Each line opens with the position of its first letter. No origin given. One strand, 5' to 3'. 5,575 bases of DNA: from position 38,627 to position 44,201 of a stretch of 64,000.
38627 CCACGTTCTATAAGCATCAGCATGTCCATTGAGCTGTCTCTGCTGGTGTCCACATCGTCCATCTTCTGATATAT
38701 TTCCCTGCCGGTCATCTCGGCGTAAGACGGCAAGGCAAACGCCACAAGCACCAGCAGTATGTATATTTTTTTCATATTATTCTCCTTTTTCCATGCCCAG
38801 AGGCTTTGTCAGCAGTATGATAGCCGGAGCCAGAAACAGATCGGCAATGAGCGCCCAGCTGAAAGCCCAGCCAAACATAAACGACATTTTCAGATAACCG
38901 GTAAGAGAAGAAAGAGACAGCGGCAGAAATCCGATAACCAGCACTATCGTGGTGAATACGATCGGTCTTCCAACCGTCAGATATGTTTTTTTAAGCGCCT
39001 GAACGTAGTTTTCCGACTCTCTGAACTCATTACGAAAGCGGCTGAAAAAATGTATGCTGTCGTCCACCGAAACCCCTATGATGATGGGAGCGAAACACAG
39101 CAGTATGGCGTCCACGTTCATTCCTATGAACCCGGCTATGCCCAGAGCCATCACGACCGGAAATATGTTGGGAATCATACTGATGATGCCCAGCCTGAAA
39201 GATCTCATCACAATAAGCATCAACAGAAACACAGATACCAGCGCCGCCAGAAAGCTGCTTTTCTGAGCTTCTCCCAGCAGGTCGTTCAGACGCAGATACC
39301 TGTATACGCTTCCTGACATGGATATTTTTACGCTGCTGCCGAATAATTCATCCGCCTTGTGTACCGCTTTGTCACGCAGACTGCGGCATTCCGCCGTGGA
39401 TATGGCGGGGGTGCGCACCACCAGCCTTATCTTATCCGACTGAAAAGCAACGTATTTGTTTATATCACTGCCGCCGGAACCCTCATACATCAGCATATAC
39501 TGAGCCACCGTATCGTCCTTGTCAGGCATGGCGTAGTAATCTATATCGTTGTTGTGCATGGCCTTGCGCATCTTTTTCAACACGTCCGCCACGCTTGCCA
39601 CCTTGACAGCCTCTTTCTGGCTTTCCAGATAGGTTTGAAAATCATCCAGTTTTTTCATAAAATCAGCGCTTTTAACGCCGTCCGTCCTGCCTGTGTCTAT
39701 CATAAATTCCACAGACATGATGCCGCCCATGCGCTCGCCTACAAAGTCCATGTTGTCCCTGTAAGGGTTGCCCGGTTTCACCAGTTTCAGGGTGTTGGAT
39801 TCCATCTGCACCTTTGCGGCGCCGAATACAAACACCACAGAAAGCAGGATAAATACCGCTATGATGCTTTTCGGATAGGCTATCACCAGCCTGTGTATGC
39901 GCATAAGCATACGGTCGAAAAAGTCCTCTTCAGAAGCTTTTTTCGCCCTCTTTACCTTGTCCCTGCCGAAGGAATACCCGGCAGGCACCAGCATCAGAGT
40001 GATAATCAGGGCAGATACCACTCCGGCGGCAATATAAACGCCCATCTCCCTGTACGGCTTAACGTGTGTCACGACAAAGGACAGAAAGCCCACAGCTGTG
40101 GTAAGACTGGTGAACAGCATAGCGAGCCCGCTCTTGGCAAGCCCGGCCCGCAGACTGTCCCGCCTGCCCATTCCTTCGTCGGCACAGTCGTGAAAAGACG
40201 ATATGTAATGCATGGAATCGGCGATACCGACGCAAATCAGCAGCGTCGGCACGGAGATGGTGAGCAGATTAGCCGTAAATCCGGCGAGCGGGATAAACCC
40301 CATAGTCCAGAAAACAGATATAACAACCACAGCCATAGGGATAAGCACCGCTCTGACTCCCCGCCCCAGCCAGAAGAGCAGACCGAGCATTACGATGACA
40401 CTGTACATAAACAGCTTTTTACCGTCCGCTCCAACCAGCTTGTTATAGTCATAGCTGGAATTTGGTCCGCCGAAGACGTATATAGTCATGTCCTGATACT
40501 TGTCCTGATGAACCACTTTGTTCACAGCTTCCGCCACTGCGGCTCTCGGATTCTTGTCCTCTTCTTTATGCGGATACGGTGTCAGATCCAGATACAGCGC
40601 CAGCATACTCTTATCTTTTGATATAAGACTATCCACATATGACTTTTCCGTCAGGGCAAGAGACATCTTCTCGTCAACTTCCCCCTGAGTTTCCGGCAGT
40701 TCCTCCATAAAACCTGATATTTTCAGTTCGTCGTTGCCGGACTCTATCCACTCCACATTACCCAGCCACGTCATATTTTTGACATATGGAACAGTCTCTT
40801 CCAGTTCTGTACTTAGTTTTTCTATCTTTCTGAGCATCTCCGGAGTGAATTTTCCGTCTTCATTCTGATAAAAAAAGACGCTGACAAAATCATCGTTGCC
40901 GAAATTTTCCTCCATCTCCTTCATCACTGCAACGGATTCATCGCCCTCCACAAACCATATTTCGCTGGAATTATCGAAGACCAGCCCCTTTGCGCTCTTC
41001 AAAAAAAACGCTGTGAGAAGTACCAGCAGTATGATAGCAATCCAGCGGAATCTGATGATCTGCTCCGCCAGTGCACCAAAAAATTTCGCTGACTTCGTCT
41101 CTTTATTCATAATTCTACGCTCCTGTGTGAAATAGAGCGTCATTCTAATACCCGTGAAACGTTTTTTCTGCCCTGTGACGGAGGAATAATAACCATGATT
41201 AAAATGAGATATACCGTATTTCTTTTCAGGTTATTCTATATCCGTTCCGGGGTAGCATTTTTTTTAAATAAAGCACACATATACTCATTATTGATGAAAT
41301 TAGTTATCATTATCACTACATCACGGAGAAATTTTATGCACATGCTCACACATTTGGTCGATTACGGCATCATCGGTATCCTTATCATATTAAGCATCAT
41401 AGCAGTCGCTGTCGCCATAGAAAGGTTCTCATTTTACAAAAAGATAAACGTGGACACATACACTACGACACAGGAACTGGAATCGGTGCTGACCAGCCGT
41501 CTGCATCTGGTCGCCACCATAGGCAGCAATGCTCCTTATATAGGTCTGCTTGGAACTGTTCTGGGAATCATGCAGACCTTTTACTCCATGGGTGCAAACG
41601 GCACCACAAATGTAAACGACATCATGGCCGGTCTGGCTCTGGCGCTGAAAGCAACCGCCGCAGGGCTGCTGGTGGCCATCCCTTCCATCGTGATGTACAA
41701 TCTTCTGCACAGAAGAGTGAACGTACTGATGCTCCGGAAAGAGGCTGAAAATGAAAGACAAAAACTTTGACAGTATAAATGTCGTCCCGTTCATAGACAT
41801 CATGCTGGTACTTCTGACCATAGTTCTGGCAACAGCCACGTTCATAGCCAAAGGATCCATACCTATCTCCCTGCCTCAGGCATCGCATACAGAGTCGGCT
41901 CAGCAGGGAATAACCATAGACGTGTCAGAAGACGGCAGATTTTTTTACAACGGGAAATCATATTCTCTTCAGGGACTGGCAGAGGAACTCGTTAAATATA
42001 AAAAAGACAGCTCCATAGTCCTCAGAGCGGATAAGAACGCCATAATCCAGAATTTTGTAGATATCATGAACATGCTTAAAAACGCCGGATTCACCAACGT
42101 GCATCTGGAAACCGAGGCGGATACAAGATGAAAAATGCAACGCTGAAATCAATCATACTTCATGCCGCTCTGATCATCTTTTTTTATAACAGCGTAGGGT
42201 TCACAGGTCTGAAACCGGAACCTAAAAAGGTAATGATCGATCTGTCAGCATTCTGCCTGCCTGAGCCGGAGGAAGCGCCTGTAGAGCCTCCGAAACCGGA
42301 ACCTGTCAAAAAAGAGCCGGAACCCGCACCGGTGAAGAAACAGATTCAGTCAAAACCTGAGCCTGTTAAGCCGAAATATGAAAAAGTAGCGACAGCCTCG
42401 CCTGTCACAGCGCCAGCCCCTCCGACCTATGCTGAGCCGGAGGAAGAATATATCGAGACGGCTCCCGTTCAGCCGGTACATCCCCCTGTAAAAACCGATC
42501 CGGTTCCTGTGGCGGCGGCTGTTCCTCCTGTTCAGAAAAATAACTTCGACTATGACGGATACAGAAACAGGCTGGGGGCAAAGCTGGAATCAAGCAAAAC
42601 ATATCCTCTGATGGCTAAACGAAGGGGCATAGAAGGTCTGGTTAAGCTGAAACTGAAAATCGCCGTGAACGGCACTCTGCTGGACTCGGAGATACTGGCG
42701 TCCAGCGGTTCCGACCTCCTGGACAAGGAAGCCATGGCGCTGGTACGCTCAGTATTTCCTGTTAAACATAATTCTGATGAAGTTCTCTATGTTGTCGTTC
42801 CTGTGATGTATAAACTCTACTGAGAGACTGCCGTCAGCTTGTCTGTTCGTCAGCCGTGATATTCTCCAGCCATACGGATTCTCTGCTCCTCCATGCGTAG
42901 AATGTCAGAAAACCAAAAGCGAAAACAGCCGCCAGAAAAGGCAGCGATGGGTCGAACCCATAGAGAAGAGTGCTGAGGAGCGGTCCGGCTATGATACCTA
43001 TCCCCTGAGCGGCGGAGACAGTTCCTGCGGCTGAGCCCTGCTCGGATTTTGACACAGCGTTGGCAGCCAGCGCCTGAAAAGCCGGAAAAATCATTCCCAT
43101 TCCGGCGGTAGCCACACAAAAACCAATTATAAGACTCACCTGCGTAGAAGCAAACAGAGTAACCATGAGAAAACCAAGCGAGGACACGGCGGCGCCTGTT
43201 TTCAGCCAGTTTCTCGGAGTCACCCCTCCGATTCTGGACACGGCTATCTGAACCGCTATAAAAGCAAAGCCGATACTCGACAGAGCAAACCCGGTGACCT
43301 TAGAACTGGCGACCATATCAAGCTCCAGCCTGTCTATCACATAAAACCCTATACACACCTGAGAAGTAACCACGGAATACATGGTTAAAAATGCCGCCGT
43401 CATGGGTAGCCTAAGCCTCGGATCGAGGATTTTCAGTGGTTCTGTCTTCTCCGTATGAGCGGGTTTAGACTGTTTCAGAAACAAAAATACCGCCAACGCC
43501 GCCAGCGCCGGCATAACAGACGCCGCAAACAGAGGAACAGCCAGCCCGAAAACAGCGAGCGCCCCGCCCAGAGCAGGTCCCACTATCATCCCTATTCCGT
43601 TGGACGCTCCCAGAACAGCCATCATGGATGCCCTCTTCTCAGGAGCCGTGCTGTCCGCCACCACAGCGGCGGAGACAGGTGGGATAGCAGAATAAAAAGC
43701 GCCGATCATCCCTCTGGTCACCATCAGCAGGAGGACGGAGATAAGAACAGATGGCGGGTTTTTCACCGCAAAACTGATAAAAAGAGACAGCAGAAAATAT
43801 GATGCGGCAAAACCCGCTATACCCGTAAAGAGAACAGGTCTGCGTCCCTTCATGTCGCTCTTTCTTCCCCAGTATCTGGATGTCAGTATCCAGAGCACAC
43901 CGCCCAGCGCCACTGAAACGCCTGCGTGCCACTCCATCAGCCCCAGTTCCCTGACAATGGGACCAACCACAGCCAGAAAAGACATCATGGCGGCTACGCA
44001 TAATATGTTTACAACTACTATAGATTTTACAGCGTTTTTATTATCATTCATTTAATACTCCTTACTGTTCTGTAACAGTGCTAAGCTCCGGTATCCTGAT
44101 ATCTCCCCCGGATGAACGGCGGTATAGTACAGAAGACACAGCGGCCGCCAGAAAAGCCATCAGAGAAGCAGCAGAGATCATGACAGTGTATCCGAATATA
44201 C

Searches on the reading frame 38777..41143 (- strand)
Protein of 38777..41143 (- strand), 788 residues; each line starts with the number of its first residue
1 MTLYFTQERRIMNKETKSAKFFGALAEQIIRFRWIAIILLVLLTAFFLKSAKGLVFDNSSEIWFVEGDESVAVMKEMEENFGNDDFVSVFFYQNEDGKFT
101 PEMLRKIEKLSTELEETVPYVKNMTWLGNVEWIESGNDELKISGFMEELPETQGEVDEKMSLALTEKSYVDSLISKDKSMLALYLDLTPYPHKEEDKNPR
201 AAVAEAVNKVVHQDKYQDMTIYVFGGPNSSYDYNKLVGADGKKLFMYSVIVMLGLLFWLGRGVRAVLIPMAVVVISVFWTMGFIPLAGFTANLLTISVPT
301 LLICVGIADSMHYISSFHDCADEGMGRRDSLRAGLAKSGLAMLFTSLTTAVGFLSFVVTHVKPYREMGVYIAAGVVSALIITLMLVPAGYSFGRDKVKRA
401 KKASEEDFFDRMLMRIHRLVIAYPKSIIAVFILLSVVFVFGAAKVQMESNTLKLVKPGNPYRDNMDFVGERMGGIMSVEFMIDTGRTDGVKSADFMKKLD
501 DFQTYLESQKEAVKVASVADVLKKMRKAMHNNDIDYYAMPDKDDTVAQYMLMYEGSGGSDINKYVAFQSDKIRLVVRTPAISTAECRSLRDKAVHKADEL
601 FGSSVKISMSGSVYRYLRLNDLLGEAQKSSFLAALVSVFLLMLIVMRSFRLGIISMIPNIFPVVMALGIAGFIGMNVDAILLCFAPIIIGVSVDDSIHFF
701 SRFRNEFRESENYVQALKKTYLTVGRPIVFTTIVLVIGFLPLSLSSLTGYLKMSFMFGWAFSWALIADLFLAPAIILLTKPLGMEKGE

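Call 10: search_protein_families(library=pfam, proteins=[window:38777-41143:-], max_evalue=0.001)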
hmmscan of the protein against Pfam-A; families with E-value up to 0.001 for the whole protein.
window:38777-41143:- (788 aa): 5 families
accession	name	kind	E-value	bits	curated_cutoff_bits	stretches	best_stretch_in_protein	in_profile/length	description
PF03176.21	MMPL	-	6.1e-43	147.5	20.5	2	128-418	36-328/333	MMPL family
PF00873.25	ACR_tran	-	1.4e-12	46.7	28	2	242-433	335-526/1021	AcrB/AcrD/AcrF family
PF12349.14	Sterol-sensing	-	3.6e-08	33.9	22.3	1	269-383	12-126/153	Sterol-sensing domain of SREBP cleavage-activation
PF02460.24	Patched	-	4.3e-07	30.2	23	1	245-383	6-147/156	Patched SSD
PF02355.23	SecD_SecF_C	-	2.5e-05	24.2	20.5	1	625-778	28-185/189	Protein export membrane protein SecD/SecF, C-terminal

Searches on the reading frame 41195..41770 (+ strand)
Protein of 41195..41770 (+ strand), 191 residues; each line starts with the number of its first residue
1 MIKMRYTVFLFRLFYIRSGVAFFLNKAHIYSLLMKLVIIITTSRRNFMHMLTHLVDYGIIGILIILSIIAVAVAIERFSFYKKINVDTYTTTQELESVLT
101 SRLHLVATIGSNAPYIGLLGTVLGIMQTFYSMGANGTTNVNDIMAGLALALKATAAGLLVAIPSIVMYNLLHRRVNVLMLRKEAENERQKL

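Call 103: search_protein_families(library=pfam, proteins=[window:41195-41770:+], max_evalue=0.00001)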
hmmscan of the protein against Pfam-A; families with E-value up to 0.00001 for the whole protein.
window:41195-41770:+ (191 aa): 1 family
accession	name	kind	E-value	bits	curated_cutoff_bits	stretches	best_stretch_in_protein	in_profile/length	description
PF01618.21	MotA_ExbB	-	2.1e-29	102.3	22.9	1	91-183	34-126/127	MotA/TolQ/ExbB proton channel family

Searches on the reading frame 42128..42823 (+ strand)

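Call 103: search_protein_families(library=pfam, proteins=[window:42128-42823:+], max_evalue=0.00001)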
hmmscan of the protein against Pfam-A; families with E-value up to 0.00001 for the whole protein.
window:42128-42823:+ (231 aa): 1 family
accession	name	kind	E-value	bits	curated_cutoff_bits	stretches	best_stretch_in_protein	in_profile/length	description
PF03544.19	TonB_C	-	2.8e-14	53.7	24.6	1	157-230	3-79/79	Gram-negative bacterial TonB protein C-terminal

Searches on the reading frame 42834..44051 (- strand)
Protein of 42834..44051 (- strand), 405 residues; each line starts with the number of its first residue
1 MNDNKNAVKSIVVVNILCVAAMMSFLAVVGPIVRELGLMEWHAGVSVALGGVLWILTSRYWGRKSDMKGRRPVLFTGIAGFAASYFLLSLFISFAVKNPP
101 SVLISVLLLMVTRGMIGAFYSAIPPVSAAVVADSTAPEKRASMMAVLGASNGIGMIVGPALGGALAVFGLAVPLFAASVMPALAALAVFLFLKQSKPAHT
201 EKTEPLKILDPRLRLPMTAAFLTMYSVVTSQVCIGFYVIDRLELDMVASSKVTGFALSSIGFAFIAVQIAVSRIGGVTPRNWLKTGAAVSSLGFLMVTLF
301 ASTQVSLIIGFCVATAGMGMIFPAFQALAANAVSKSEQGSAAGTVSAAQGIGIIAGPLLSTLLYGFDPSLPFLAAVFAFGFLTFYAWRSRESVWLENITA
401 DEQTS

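Call 10: search_protein_families(library=pfam, proteins=[window:42834-44051:-], max_evalue=0.001)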
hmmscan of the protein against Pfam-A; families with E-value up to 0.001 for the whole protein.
window:42834-44051:- (405 aa): 1 family
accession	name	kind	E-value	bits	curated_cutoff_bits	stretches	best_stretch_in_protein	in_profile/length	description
PF07690.21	MFS_1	-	3.1e-37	128.7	33.4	2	16-274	5-261/347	Major Facilitator Superfamily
